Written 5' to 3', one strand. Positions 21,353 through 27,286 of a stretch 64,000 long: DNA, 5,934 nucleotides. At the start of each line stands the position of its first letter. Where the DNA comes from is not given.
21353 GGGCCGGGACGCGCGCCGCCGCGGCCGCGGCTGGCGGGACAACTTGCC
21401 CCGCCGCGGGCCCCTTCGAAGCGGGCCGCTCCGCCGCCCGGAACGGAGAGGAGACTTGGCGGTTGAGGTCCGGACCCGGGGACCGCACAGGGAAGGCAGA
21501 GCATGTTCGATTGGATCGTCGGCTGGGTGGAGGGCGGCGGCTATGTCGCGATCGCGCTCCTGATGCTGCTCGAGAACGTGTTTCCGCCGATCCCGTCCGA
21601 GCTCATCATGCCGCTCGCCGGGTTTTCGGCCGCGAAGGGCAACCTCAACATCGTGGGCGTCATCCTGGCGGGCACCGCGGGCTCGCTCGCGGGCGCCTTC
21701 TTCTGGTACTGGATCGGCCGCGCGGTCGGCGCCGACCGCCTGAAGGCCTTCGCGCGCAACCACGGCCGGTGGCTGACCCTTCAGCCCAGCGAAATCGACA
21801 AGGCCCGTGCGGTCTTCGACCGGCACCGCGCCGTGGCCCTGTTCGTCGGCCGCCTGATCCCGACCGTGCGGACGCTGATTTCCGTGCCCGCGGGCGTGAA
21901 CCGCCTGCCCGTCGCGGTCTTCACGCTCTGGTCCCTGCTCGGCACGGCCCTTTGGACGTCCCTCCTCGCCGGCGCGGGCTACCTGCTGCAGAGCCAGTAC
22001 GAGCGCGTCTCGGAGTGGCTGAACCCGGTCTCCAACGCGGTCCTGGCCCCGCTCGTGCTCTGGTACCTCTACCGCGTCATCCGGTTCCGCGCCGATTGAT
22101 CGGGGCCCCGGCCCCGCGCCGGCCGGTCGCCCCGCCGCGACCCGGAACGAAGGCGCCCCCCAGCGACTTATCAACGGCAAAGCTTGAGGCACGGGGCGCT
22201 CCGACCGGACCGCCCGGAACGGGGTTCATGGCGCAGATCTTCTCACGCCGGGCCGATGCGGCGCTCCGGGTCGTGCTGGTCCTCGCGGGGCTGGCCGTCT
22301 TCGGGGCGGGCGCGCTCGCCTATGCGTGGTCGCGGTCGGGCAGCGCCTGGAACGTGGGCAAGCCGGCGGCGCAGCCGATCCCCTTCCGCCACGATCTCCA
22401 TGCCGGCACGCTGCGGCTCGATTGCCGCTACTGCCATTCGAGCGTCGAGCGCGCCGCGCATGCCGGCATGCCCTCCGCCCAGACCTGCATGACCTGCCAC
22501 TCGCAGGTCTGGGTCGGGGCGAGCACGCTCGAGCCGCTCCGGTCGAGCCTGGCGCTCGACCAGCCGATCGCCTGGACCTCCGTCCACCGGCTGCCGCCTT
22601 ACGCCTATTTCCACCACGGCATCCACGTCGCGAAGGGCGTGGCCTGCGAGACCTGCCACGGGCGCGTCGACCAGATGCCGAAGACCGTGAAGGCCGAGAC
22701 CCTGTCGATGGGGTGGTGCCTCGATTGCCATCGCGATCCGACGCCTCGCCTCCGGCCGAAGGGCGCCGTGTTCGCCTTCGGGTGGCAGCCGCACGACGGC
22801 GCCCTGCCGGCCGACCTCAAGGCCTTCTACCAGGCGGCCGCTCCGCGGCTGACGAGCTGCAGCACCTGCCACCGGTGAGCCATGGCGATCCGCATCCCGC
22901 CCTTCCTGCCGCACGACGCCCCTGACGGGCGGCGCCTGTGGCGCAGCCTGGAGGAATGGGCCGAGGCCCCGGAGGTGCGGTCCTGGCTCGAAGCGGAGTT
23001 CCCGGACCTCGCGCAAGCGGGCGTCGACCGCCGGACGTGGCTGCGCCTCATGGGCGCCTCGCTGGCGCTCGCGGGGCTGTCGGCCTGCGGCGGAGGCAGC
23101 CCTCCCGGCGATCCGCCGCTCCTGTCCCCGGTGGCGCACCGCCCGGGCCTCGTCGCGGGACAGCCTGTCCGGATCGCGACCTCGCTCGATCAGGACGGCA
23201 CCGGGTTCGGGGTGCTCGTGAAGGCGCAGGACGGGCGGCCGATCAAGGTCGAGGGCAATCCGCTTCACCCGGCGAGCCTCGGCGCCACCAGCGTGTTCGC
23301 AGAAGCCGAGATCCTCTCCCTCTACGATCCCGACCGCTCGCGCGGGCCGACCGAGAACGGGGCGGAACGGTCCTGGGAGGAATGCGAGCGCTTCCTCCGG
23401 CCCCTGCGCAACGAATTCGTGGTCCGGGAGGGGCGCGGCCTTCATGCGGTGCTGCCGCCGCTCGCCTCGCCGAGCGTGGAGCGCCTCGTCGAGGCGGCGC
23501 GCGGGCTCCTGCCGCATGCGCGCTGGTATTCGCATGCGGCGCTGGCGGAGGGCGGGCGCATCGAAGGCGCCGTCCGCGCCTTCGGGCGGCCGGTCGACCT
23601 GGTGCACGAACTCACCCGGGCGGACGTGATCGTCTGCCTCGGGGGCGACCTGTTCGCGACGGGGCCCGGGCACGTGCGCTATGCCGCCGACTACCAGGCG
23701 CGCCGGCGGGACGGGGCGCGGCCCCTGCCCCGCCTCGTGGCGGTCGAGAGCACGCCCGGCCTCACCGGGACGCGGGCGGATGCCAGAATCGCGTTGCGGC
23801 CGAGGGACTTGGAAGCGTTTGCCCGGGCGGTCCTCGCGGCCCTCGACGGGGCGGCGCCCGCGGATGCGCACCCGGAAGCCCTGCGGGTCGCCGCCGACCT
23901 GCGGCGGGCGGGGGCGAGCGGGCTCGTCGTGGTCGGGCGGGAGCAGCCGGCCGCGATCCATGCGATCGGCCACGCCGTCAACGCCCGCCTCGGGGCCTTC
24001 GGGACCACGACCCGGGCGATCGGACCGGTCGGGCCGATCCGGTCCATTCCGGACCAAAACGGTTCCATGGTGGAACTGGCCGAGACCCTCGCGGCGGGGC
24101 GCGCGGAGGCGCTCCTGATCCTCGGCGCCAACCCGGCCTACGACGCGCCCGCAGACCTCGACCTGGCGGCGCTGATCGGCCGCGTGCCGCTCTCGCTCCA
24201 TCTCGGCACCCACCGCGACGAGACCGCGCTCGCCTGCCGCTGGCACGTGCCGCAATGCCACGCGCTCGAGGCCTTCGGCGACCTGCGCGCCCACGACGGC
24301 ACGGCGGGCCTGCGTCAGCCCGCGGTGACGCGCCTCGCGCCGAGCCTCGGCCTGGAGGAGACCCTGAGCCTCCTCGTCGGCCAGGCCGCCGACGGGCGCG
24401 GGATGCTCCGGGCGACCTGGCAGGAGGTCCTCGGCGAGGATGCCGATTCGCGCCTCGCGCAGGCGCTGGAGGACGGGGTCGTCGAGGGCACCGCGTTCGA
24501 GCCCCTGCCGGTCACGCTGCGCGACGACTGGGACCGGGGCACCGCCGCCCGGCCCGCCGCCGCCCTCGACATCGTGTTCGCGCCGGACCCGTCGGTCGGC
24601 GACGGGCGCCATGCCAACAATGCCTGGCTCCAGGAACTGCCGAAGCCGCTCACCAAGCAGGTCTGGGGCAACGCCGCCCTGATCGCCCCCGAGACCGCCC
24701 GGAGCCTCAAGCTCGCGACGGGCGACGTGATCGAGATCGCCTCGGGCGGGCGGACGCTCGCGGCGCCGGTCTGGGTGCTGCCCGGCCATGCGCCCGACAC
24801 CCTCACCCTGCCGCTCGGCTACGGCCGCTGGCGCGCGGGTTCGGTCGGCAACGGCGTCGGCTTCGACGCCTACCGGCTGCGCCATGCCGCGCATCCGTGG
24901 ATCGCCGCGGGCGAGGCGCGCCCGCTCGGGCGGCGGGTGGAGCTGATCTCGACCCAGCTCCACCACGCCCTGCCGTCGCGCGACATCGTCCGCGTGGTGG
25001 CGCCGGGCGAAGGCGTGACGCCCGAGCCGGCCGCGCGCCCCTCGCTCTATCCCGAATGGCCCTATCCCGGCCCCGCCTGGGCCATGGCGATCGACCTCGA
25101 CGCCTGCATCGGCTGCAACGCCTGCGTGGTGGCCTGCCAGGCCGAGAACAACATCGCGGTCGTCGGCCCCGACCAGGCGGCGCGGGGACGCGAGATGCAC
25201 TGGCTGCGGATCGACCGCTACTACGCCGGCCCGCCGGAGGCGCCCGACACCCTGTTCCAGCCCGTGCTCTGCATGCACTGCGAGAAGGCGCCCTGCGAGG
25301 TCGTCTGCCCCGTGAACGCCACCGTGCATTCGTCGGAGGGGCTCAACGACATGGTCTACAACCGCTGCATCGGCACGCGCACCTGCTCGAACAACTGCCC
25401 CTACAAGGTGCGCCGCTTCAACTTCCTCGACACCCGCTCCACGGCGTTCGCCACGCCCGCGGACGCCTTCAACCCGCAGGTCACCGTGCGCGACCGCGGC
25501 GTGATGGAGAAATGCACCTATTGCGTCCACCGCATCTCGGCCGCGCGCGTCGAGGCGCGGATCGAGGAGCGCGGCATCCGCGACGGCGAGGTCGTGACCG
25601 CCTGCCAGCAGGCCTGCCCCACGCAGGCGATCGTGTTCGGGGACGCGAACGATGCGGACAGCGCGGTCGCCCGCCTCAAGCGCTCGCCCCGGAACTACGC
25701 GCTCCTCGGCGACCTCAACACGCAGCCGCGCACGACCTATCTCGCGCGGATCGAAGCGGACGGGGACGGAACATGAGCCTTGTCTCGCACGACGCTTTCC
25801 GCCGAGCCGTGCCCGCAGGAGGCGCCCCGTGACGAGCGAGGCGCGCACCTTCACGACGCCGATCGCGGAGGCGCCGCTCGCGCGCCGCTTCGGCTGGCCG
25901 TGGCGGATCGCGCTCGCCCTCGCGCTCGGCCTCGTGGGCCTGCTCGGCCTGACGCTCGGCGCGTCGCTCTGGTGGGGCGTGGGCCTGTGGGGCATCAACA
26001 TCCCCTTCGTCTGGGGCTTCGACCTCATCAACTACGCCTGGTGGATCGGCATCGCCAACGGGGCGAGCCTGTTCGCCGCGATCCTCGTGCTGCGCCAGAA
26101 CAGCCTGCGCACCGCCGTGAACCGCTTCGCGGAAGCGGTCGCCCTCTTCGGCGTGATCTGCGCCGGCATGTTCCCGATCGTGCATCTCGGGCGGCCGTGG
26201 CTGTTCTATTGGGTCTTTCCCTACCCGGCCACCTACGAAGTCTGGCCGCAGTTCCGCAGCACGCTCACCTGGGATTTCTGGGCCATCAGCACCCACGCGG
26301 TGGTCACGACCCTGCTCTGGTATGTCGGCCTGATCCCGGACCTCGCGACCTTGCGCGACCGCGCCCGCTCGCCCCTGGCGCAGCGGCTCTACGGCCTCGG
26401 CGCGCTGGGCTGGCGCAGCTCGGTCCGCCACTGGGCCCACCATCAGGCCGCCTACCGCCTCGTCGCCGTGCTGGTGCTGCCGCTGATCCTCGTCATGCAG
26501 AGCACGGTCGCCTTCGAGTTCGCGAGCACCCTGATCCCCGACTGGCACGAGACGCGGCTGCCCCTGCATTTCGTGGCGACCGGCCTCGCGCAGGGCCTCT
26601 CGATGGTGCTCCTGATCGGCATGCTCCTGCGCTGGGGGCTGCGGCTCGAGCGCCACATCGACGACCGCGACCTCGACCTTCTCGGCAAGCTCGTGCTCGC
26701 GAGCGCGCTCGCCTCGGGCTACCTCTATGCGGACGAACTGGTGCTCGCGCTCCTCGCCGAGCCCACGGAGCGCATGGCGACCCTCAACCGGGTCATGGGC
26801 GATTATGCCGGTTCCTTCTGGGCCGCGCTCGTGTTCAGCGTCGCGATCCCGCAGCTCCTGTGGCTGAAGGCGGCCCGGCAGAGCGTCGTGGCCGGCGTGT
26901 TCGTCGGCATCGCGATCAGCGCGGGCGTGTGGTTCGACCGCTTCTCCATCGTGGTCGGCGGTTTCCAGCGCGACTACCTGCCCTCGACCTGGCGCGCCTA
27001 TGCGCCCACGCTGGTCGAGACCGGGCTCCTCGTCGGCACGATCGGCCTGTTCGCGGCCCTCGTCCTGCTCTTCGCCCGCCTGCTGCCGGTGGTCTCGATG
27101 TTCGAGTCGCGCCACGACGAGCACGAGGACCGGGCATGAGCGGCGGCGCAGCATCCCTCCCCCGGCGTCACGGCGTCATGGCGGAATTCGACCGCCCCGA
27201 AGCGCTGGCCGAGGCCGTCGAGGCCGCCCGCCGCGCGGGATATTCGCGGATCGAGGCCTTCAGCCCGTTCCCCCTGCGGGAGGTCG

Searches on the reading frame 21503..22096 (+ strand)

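Call 22: search_protein_families(library=pfam, proteins=[window:21503-22096:+], max_evalue=0.0001)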
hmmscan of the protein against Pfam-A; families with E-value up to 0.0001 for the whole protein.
window:21503-22096:+ (198 aa): 1 family
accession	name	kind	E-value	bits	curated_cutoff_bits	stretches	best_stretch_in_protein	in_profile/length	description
PF09335.16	VTT_dom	-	1.7e-21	77.4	33.9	1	30-161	1-123/123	VTT domain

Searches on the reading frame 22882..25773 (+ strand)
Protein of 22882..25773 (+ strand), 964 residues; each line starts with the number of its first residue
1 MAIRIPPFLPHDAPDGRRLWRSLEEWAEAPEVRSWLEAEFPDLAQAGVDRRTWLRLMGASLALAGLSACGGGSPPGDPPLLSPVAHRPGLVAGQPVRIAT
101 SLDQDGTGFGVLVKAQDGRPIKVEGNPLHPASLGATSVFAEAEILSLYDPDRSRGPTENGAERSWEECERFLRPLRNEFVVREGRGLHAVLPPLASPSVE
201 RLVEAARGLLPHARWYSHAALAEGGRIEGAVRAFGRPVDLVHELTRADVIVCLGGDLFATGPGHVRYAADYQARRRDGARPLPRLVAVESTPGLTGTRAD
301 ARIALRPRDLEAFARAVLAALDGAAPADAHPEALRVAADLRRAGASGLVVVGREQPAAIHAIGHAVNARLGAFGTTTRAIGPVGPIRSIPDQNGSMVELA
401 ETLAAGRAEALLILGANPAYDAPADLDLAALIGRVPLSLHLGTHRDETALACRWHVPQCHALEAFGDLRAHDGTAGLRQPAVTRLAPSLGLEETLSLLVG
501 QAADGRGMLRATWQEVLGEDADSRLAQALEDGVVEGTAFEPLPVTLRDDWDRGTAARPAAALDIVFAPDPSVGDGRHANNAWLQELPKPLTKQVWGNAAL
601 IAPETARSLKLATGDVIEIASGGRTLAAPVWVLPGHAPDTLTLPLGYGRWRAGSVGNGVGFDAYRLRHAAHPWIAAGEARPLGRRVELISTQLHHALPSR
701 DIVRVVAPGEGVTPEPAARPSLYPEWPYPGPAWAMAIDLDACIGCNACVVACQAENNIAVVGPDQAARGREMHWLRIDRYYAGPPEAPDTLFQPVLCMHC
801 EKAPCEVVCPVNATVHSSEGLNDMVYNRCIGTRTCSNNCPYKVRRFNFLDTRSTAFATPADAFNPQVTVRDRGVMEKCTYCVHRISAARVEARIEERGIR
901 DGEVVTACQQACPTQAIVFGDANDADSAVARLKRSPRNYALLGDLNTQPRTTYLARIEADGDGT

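Call 22: search_protein_families(library=pfam, proteins=[window:22882-25773:+], max_evalue=0.0001)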
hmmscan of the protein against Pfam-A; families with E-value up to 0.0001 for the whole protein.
window:22882-25773:+ (964 aa): 7 families
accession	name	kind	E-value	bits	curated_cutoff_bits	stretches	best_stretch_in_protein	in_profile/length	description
PF12838.12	Fer4_7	-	9.7e-14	52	27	2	742-813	2-52/52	4Fe-4S dicluster domain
PF13247.11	Fer4_11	-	6e-09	36.5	26.2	1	790-847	3-62/100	4Fe-4S dicluster domain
PF12837.12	Fer4_6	-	5.6e-06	26.5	25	0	736-752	3-19/24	4Fe-4S binding domain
PF12797.12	Fer4_2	-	2.5e-05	24.4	24.5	1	733-753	1-21/22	4Fe-4S binding domain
PF01568.27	Molydop_binding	-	3e-05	24.4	26.8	0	590-652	23-85/110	Molydopterin dinucleotide binding domain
PF13183.11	Fer4_8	-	4.4e-05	24.4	27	0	739-812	2-67/68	4Fe-4S dicluster domain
PF13237.11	Fer4_10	-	4.5e-05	23.7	25.5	0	735-753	2-21/53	4Fe-4S dicluster domain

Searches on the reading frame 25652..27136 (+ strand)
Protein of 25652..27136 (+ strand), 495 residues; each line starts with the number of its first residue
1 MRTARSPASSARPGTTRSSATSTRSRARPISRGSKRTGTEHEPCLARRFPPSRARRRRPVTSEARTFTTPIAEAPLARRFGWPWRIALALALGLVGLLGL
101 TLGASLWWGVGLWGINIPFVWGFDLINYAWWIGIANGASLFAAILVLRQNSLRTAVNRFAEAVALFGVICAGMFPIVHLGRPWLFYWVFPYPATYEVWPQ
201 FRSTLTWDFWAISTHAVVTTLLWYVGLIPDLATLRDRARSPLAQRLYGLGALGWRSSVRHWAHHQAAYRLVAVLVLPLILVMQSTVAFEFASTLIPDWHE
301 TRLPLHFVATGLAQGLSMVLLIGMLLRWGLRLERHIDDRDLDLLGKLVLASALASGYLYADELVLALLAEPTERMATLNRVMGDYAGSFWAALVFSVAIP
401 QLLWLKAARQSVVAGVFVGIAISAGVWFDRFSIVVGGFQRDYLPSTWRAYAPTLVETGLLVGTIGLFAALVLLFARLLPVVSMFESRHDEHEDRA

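Call 22: search_protein_families(library=pfam, proteins=[window:25652-27136:+], max_evalue=0.0001)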
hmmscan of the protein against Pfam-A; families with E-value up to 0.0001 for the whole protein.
window:25652-27136:+ (495 aa): 1 family
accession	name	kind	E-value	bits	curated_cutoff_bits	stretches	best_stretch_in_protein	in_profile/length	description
PF03916.19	NrfD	-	3e-21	76.8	25.8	1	118-438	8-309/313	Polysulphide reductase, NrfD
